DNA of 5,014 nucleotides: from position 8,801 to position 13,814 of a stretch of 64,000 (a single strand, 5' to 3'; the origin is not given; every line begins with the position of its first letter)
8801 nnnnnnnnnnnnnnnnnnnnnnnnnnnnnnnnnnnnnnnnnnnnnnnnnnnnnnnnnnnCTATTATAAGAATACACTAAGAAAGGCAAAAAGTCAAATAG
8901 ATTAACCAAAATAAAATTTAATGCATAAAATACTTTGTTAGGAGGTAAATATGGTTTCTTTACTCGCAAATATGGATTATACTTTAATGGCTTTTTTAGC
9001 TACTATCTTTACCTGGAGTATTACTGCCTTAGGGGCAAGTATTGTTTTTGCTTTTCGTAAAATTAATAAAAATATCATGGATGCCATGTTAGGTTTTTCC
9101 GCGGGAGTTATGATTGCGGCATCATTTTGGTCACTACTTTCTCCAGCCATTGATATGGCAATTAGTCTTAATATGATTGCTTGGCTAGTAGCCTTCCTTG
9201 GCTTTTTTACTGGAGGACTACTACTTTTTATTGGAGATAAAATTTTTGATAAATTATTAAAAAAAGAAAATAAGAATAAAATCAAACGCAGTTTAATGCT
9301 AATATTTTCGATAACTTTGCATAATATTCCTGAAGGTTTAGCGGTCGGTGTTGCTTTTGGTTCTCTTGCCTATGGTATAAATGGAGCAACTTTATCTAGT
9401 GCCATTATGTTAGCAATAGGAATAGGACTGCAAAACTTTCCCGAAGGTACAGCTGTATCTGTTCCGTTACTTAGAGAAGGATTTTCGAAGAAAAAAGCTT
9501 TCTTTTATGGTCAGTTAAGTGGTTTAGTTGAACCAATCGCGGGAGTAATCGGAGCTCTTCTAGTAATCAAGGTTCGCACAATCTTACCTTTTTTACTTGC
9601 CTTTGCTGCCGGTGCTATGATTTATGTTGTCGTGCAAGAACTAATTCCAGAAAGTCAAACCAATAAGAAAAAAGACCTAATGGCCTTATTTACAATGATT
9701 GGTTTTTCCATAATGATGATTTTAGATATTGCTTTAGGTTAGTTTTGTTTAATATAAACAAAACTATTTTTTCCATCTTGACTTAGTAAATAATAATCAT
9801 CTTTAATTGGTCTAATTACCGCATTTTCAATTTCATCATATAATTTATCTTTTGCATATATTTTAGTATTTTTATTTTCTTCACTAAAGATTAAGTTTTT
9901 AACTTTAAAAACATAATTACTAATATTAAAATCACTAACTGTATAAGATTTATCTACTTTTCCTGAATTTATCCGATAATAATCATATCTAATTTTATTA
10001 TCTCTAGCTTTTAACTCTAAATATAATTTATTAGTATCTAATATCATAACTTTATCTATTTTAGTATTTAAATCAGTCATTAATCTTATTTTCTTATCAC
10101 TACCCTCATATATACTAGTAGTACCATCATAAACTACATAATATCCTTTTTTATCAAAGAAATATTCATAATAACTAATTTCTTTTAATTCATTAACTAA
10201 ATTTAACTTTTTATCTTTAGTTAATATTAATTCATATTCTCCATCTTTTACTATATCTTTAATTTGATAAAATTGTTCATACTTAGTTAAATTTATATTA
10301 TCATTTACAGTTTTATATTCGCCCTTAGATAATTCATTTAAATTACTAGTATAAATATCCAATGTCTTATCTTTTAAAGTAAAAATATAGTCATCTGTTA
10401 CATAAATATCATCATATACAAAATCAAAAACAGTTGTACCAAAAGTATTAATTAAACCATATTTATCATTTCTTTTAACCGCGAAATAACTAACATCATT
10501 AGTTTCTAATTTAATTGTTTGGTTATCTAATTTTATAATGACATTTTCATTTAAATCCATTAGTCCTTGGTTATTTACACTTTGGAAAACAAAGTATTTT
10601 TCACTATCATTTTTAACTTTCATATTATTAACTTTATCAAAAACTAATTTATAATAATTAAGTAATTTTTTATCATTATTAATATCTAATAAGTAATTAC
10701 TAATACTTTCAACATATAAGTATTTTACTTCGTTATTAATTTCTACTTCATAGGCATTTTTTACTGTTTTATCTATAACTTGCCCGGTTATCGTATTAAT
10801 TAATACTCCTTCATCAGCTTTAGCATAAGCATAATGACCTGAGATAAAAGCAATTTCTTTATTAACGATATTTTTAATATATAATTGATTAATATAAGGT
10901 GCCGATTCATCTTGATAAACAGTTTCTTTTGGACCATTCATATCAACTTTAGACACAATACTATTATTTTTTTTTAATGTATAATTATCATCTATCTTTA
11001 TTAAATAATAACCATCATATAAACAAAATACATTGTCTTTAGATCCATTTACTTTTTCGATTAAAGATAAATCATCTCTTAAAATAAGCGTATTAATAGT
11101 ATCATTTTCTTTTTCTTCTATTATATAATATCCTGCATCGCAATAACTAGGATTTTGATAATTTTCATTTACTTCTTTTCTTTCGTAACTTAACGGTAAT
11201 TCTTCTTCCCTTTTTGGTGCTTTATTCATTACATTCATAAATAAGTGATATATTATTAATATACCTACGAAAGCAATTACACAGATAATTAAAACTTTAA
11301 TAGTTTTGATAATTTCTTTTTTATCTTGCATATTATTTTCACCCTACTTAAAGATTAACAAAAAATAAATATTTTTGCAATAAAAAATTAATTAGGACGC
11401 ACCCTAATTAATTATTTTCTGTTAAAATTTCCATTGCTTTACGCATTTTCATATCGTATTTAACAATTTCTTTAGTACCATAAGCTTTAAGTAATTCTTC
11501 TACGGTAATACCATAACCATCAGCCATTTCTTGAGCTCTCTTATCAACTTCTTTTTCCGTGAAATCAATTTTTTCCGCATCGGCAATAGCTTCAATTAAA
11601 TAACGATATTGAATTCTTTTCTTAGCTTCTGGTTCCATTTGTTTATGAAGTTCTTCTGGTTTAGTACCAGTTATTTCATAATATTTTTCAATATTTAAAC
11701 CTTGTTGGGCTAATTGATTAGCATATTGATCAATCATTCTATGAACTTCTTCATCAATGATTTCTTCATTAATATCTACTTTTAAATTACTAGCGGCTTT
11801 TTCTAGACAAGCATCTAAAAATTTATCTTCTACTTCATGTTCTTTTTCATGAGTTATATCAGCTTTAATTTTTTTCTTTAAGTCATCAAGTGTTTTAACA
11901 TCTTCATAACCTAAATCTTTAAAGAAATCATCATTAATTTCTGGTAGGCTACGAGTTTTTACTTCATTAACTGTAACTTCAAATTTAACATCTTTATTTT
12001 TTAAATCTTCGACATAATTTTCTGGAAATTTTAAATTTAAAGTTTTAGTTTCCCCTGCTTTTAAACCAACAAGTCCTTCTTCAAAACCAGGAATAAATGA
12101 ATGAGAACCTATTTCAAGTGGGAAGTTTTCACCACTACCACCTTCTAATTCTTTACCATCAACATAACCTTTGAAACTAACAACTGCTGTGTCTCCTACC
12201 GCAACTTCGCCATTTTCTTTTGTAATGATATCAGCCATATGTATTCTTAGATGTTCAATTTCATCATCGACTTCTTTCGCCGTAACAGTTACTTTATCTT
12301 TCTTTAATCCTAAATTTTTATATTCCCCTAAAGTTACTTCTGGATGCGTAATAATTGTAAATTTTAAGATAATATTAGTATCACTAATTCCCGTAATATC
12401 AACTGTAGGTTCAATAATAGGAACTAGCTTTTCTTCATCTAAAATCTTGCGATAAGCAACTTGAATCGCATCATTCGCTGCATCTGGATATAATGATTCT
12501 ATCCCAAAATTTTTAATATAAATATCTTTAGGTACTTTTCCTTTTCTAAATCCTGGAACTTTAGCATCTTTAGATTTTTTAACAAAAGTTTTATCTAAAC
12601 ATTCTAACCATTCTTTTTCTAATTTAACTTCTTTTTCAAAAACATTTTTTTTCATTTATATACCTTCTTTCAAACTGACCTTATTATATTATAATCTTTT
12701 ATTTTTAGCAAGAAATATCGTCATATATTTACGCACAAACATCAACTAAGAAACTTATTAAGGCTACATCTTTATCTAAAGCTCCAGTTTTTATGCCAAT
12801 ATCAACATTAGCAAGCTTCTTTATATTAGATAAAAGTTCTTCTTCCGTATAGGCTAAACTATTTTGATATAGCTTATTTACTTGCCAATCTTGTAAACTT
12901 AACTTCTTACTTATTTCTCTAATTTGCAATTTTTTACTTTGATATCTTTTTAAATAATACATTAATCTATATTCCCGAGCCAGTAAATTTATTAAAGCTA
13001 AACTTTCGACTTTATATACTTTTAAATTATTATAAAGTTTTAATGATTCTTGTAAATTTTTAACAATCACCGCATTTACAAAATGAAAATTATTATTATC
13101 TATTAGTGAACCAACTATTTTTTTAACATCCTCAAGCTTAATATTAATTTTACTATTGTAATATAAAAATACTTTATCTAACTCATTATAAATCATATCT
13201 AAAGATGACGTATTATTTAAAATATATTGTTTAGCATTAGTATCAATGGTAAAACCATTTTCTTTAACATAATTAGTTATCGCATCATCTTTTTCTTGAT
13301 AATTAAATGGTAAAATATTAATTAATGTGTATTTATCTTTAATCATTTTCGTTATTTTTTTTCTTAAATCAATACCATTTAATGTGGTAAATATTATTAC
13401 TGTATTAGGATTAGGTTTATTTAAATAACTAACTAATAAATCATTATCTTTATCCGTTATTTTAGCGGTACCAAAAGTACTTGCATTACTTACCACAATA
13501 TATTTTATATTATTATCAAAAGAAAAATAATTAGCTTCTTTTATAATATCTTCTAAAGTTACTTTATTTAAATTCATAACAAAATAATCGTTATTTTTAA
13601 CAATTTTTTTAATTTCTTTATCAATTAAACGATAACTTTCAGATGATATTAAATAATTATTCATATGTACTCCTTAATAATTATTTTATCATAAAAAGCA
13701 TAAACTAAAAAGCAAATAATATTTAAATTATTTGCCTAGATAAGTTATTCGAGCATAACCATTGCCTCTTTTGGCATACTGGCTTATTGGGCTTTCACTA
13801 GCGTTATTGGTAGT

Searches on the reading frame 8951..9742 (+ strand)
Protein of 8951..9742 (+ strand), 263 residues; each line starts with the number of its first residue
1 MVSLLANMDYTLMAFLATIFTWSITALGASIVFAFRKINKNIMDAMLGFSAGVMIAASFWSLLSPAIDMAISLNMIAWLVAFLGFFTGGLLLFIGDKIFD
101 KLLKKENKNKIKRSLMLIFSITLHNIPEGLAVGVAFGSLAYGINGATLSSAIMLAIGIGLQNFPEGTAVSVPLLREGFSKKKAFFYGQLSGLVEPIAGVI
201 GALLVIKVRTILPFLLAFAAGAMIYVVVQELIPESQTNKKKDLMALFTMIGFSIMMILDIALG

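Call 93: search_protein_families(library=pfam, proteins=[window:8951-9742:+], max_evalue=0.0001)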
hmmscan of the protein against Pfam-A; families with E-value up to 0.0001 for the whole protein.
window:8951-9742:+ (263 aa): 1 family
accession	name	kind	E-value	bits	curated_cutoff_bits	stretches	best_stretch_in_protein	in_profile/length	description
PF02535.28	Zip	-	2.2e-30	106.4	35.1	2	113-258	177-322/323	ZIP Zinc transporter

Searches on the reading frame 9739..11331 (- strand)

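Call 93: search_protein_families(library=pfam, proteins=[window:9739-11331:-], max_evalue=0.0001)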
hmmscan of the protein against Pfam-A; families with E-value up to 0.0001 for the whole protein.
window:9739-11331:- (530 aa): 1 family
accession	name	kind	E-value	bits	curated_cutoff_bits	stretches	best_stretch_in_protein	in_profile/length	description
PF14903.11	WG_beta_rep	-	3.5e-05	24.2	25.6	0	291-310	1-20/35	WG containing repeat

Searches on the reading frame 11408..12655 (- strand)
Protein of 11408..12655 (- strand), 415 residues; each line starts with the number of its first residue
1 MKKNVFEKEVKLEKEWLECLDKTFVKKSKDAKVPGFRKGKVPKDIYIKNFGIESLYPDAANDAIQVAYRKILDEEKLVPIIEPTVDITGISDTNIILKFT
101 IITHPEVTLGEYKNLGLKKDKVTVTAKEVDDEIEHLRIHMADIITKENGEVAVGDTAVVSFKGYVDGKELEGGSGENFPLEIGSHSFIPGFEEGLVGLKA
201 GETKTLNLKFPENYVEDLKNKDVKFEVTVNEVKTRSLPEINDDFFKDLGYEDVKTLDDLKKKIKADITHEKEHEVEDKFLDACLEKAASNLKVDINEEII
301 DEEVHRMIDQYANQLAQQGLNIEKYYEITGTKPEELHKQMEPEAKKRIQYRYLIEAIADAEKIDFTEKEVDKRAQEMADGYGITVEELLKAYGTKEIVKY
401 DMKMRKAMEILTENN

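Call 93: search_protein_families(library=pfam, proteins=[window:11408-12655:-], max_evalue=0.0001)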
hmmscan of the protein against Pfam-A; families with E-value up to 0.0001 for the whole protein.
window:11408-12655:- (415 aa): 3 families
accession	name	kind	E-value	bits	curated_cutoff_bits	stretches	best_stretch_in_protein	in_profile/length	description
PF05698.19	Trigger_C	-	9.9e-36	123.7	22.7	1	255-412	1-161/162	Bacterial trigger factor protein (TF) C-terminus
PF05697.18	Trigger_N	-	1.4e-29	103.6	22.2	1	14-136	22-144/144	Bacterial trigger factor protein (TF)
PF00254.34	FKBP_C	-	5.1e-14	52.8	21.1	1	151-229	5-93/94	FKBP-type peptidyl-prolyl cis-trans isomerase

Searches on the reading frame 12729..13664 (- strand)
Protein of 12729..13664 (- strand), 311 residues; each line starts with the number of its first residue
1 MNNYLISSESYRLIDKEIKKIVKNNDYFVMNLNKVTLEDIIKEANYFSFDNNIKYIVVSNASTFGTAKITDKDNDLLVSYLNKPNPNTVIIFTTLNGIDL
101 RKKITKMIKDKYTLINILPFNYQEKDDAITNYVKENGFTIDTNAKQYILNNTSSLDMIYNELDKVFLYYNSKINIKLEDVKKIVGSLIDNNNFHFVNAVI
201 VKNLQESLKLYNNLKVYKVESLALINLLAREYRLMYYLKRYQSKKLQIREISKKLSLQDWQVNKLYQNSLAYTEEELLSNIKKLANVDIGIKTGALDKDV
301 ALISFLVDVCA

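Call 93: search_protein_families(library=pfam, proteins=[window:12729-13664:-], max_evalue=0.0001)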
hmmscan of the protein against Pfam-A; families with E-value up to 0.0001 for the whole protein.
window:12729-13664:- (311 aa): 2 families
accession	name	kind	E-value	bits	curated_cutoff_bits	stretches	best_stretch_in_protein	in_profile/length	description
PF21694.2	DNA_pol3_delta_C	-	8e-23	81.2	27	1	190-308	2-120/121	DNA polymerase III delta subunit, C-terminal domain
PF06144.19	DNA_pol3_delta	-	1.2e-08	35.4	21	1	3-116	8-122/124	DNA polymerase III, delta subunit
